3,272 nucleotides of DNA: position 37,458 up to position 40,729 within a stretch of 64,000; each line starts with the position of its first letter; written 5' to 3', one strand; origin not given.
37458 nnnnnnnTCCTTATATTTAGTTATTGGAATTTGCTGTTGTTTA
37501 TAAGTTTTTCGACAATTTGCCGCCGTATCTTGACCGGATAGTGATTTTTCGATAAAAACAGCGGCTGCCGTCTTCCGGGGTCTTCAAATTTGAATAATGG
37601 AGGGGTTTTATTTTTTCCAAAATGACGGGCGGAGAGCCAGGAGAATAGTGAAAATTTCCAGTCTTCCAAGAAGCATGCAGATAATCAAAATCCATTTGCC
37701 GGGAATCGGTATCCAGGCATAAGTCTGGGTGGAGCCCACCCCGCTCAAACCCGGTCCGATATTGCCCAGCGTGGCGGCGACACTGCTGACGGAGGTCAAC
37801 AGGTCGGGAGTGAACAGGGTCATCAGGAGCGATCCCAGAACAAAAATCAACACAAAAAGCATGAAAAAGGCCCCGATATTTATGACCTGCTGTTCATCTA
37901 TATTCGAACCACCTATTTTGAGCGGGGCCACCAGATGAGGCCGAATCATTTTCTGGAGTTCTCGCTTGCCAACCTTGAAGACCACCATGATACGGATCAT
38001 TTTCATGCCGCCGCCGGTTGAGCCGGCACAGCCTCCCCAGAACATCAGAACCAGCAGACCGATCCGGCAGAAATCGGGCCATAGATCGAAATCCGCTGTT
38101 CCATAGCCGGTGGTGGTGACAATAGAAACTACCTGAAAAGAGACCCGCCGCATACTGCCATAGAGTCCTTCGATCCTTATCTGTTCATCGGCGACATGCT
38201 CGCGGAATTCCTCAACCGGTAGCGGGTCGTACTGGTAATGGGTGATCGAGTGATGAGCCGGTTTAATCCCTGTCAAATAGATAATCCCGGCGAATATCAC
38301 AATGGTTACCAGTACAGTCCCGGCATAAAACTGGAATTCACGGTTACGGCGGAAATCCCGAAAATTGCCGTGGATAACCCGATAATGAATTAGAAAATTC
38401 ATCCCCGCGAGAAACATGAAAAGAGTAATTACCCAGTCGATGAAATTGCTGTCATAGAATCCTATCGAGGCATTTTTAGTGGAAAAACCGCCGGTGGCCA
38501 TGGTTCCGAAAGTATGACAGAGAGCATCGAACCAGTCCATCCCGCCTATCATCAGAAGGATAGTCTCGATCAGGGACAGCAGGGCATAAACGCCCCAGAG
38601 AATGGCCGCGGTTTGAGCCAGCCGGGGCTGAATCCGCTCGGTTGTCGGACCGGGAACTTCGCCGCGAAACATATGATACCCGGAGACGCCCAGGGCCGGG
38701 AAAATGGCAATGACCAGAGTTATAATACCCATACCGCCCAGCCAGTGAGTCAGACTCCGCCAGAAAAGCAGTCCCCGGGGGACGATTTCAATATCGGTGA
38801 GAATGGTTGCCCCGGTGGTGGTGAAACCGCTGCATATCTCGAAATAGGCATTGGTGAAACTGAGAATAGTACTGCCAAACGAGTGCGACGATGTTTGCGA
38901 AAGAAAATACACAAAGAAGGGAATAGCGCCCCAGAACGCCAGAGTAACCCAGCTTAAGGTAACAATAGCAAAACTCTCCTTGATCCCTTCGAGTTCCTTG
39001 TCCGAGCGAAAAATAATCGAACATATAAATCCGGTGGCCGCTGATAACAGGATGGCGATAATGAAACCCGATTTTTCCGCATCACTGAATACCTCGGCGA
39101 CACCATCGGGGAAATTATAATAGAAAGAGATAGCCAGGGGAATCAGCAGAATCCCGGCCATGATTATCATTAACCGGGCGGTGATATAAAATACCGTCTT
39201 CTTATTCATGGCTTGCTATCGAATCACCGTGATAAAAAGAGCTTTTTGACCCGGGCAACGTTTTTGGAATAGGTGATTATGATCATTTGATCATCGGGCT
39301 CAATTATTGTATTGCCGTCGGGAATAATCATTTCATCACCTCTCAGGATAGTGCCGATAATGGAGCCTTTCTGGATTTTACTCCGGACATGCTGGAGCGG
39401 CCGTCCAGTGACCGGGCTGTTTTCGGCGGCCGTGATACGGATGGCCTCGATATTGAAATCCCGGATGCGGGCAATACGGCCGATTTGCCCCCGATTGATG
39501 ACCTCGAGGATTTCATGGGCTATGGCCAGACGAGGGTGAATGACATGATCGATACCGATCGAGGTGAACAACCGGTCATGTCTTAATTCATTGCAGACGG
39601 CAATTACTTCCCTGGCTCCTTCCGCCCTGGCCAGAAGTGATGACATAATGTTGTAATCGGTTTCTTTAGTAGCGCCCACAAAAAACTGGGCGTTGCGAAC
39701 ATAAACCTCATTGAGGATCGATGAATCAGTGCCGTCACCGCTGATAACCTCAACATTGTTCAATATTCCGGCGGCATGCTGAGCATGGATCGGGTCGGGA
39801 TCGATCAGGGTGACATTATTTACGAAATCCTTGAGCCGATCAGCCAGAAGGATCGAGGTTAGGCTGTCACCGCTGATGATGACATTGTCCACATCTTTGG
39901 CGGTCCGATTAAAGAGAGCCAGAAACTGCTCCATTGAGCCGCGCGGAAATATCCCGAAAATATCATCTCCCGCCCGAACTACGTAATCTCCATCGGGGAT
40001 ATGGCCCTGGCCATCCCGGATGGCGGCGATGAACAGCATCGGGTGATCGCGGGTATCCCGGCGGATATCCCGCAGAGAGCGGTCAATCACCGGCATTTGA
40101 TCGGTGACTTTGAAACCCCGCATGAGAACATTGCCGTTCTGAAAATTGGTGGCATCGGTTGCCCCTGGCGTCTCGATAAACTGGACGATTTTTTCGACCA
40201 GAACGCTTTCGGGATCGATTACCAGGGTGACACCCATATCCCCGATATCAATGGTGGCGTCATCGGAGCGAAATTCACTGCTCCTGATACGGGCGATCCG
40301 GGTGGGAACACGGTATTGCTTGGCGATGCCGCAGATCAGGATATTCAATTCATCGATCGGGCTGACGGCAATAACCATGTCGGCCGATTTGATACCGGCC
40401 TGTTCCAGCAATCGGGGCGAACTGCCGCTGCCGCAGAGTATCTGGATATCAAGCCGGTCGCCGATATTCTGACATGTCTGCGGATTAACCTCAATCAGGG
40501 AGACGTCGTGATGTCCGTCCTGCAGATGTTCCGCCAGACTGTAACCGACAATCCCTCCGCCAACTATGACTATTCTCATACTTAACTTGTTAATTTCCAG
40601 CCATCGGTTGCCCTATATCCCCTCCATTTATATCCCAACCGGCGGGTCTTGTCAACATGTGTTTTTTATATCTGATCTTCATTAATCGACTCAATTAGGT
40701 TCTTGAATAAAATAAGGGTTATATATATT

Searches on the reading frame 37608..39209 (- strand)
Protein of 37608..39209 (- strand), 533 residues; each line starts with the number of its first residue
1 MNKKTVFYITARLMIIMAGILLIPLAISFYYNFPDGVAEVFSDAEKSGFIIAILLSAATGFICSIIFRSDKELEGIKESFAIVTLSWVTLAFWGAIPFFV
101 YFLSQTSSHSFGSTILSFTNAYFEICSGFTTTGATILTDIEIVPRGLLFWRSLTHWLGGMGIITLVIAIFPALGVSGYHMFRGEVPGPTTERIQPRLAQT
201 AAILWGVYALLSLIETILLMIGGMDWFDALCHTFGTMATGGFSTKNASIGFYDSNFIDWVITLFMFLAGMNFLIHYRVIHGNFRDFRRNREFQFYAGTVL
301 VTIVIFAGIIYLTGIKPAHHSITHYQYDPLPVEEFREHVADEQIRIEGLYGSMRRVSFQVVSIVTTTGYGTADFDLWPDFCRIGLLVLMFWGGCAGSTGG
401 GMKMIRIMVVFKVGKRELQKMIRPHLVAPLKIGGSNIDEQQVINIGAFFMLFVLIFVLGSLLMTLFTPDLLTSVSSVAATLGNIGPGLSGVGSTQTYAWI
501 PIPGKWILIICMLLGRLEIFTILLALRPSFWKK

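Call 16: search_protein_families(library=pfam, proteins=[window:37608-39209:-], max_evalue=0.001)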
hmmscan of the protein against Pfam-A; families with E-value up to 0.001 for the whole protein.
window:37608-39209:- (533 aa): 1 family
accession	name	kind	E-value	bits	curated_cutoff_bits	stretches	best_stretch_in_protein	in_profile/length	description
PF02386.22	TrkH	-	1.3e-57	195.8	27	1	73-527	29-491/502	Cation transport protein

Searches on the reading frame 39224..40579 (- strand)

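Call 16: search_protein_families(library=pfam, proteins=[window:39224-40579:-], max_evalue=0.001)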
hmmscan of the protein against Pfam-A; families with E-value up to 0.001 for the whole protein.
window:39224-40579:- (451 aa): 6 families
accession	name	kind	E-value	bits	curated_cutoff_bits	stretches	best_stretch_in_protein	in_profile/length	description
PF02254.24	TrkA_N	-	5.4e-43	146.5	23.8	2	3-103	1-101/116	TrkA-N domain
PF02080.26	TrkA_C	-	3.9e-20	72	27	2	381-448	3-70/71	TrkA-C domain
PF13241.12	NAD_binding_7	-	1.1e-05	26.4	22.1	1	2-96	9-92/104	Putative NAD(P)-binding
PF00070.33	Pyr_redox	-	1.3e-05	26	22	0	2-38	1-37/82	Pyridine nucleotide-disulphide oxidoreductase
PF01266.30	DAO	-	0.00011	22.4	27.9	1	2-33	1-32/353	FAD dependent oxidoreductase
PF07992.20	Pyr_redox_2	-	0.00018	21.5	26.1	1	2-40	2-39/291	Pyridine nucleotide-disulphide oxidoreductase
